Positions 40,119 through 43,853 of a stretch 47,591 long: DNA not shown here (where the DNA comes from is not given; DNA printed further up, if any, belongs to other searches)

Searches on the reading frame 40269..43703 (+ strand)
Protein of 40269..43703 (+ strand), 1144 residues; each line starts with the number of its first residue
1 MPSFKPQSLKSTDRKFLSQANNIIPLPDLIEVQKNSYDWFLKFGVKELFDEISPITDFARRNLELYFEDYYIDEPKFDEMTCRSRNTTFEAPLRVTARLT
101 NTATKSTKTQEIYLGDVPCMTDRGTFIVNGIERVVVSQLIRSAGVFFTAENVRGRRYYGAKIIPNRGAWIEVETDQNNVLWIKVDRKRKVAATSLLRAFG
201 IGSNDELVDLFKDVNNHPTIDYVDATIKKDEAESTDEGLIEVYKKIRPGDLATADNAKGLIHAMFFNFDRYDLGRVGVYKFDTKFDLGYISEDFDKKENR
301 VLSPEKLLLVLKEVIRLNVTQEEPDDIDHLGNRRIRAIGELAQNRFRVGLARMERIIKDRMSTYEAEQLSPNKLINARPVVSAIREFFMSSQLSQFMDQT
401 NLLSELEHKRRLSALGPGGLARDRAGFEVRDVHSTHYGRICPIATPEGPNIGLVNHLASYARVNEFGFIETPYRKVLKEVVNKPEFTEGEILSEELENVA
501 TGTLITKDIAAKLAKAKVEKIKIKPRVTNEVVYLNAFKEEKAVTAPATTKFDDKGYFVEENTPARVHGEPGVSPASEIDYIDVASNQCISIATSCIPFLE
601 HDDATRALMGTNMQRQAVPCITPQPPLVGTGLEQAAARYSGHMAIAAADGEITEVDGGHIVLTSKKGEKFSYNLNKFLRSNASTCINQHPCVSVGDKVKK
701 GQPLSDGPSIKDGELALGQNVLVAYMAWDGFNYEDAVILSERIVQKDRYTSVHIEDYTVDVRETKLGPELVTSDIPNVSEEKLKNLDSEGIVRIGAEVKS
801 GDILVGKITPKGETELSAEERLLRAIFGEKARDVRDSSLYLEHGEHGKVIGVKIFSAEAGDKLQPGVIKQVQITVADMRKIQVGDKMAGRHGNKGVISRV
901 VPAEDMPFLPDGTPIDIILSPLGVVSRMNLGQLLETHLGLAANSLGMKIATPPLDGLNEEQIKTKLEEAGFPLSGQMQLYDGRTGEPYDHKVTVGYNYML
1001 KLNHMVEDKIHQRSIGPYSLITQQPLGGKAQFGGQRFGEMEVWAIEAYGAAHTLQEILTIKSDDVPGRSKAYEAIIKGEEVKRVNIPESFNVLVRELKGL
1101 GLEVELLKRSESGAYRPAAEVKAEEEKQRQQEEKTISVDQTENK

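Call 101: search_protein_families(library=pfam, proteins=[window:40269-43703:+], max_evalue=0.001)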
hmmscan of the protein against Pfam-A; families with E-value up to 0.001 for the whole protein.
window:40269-43703:+ (1144 aa): 6 families
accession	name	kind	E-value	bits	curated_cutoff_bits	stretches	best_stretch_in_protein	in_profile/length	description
PF00562.33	RNA_pol_Rpb2_6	-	4.8e-130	434.4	23.4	1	646-1031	2-373/373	RNA polymerase Rpb2, domain 6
PF04565.21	RNA_pol_Rpb2_3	-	4e-29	101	21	1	395-463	1-68/68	RNA polymerase Rpb2, domain 3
PF04560.25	RNA_pol_Rpb2_7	-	1.7e-26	92.9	32.1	1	1033-1107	1-85/87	RNA polymerase Rpb2, domain 7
PF04561.19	RNA_pol_Rpb2_2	-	1.5e-21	77.4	21.7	1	150-336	10-190/190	RNA polymerase Rpb2, domain 2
PF04563.20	RNA_pol_Rpb2_1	-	1.6e-19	70.7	28.2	1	29-380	2-201/203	RNA polymerase beta subunit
PF10385.14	RNA_pol_Rpb2_45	-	8e-17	61.5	28.2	1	524-584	6-66/66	RNA polymerase beta subunit external 1 domain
